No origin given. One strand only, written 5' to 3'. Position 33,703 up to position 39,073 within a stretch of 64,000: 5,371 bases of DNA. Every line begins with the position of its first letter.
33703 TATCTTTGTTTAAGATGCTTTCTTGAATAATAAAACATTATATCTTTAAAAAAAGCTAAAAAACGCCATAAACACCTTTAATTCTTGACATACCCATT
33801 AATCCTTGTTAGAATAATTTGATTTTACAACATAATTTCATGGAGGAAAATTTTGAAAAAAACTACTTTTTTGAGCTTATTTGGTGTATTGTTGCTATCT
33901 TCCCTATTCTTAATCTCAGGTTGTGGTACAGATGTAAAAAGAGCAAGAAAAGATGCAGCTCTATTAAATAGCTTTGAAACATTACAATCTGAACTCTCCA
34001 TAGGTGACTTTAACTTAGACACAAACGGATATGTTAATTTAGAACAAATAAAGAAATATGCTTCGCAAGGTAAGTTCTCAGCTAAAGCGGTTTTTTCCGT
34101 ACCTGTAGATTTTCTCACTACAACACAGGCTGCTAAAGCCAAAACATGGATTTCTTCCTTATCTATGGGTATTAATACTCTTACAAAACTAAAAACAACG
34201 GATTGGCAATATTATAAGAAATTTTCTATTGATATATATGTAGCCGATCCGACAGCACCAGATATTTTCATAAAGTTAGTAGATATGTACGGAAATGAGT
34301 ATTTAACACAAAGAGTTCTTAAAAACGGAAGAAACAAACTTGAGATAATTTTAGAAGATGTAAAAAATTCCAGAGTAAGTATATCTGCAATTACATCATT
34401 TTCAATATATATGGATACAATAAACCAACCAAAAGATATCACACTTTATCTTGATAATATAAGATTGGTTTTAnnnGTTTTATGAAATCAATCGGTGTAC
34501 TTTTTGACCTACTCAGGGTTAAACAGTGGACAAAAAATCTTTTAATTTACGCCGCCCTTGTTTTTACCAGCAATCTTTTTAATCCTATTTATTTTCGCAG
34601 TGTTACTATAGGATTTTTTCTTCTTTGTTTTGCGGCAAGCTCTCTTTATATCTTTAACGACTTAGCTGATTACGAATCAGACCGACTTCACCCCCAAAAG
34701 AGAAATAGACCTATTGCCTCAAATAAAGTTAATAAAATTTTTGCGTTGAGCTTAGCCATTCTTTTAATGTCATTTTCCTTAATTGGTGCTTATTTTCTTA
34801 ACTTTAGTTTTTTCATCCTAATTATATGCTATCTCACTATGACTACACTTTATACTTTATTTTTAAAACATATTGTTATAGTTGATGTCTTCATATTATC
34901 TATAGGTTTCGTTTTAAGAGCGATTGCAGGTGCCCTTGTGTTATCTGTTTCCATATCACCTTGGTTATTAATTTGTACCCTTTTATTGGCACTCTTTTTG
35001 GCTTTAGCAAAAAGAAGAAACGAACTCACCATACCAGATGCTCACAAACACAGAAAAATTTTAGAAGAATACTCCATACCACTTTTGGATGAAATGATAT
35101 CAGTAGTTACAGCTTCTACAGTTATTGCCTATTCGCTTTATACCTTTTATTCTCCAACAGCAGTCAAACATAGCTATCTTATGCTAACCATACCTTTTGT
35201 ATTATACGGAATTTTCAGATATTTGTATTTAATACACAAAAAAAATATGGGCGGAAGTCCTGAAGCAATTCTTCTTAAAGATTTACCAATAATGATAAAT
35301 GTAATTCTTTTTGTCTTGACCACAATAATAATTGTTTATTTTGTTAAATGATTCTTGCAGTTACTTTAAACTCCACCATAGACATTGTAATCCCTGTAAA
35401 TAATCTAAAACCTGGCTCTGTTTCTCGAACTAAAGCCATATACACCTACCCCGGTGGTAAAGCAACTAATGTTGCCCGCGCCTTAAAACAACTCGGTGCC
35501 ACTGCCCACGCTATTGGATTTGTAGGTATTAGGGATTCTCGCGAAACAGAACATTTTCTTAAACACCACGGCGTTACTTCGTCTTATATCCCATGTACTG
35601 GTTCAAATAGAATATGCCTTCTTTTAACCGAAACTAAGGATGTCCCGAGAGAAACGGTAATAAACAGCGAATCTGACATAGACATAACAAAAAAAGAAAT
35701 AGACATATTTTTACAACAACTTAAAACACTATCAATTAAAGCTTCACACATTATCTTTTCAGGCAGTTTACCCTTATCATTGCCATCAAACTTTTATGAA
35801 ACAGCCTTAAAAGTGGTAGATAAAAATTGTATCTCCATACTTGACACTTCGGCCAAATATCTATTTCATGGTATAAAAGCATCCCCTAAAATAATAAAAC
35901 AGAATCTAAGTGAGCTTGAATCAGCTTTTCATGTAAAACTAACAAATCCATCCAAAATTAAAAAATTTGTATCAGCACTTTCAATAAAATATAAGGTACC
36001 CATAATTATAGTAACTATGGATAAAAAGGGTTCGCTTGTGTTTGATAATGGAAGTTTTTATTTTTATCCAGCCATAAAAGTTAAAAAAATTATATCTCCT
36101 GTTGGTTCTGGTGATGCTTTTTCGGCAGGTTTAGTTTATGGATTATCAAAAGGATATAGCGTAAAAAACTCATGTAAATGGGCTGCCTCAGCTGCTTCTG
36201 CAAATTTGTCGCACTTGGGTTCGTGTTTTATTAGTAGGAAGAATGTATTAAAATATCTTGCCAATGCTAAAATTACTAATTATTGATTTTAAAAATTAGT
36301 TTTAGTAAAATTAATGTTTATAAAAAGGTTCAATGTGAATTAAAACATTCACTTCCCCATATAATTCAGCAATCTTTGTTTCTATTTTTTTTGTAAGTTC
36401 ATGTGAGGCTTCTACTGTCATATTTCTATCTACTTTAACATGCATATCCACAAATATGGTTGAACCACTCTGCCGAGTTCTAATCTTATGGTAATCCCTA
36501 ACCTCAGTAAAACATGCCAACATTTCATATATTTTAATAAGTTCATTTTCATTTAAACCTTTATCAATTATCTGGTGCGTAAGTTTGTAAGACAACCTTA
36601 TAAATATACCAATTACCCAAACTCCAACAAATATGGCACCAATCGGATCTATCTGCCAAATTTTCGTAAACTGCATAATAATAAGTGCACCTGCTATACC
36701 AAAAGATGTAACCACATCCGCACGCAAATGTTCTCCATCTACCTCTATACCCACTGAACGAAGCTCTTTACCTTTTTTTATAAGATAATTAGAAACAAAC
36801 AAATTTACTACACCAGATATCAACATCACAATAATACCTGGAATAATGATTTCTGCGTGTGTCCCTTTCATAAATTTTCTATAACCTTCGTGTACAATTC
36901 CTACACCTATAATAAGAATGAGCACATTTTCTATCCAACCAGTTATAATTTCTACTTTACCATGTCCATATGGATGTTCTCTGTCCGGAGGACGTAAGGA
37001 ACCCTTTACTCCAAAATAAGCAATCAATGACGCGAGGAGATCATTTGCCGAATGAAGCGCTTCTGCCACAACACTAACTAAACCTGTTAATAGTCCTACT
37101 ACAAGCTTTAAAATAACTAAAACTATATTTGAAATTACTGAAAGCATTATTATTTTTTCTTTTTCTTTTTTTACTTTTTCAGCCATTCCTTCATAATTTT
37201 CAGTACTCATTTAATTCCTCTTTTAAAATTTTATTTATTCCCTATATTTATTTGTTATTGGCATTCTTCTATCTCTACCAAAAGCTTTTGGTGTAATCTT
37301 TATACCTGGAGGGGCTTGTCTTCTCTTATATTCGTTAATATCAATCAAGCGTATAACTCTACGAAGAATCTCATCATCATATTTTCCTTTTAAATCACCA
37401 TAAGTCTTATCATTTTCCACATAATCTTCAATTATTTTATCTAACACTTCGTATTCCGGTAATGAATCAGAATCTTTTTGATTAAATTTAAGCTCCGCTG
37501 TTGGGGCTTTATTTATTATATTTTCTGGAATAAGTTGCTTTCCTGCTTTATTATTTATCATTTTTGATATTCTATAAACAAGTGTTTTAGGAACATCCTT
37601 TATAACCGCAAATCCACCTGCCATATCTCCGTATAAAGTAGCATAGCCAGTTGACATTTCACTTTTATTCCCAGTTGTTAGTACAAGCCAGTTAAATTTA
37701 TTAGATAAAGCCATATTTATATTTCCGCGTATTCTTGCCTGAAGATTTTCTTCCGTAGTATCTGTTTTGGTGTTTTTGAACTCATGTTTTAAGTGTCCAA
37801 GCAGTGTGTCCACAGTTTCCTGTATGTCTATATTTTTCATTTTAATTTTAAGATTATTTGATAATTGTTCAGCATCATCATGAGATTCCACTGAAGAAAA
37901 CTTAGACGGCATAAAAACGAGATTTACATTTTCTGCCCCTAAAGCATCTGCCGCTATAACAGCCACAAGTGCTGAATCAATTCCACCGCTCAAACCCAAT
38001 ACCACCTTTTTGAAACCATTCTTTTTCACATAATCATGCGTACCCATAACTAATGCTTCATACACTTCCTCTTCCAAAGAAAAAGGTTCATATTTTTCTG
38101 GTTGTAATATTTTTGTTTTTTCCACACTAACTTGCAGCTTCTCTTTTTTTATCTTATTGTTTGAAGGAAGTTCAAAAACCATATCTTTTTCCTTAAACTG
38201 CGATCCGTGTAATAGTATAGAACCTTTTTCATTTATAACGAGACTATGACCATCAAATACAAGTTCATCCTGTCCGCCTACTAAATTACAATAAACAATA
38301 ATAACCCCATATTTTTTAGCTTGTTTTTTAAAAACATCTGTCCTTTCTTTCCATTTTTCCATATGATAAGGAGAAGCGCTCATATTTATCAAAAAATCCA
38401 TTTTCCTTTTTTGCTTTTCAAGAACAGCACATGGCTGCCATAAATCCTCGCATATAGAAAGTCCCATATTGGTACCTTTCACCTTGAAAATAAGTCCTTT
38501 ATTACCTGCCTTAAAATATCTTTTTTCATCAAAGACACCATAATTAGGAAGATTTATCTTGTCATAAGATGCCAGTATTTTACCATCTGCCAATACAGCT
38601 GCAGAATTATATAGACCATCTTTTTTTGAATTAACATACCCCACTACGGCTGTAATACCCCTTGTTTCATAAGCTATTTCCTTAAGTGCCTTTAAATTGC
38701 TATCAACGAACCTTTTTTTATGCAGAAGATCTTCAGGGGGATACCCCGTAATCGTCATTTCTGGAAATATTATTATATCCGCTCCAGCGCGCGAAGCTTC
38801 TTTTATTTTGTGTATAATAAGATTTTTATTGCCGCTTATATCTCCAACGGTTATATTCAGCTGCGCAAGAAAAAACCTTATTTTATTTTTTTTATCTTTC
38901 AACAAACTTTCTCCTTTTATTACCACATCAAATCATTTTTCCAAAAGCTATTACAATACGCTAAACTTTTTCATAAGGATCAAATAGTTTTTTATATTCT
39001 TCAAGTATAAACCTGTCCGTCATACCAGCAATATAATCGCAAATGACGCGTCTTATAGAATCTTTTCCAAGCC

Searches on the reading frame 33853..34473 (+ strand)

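Call 53: search_protein_families(library=pfam, proteins=[window:33853-34473:+], max_evalue=0.000001)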
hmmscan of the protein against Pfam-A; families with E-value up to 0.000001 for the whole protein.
window:33853-34473:+ (207 aa): 0 families

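Call 54: search_protein_families(library=pfam, proteins=[window:33853-34473:+], max_evalue=0.01)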
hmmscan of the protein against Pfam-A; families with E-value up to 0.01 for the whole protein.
window:33853-34473:+ (207 aa): 1 family
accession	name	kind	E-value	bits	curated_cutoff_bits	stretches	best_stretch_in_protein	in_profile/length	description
PF03834.20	Rad10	-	0.00089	19.6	28.1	1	106-187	10-94/115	Binding domain of DNA repair protein Ercc1 (rad10/Swi10)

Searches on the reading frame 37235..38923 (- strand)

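Call 29: search_protein_families(library=pfam, proteins=[window:37235-38923:-], max_evalue=0.001)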
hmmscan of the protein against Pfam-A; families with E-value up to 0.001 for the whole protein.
window:37235-38923:- (562 aa): 3 families
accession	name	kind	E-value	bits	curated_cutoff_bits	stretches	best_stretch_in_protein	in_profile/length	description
PF02540.23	NAD_synthase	-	6.4e-73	245.3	21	1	288-537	2-242/242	NAD synthase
PF00795.27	CN_hydrolase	-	4.1e-32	112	23.2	1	20-246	5-240/256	Carbon-nitrogen hydrolase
PF03054.22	tRNA_Me_trans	-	0.00059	20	20.6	0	305-387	1-93/202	tRNA methyl transferase HUP domain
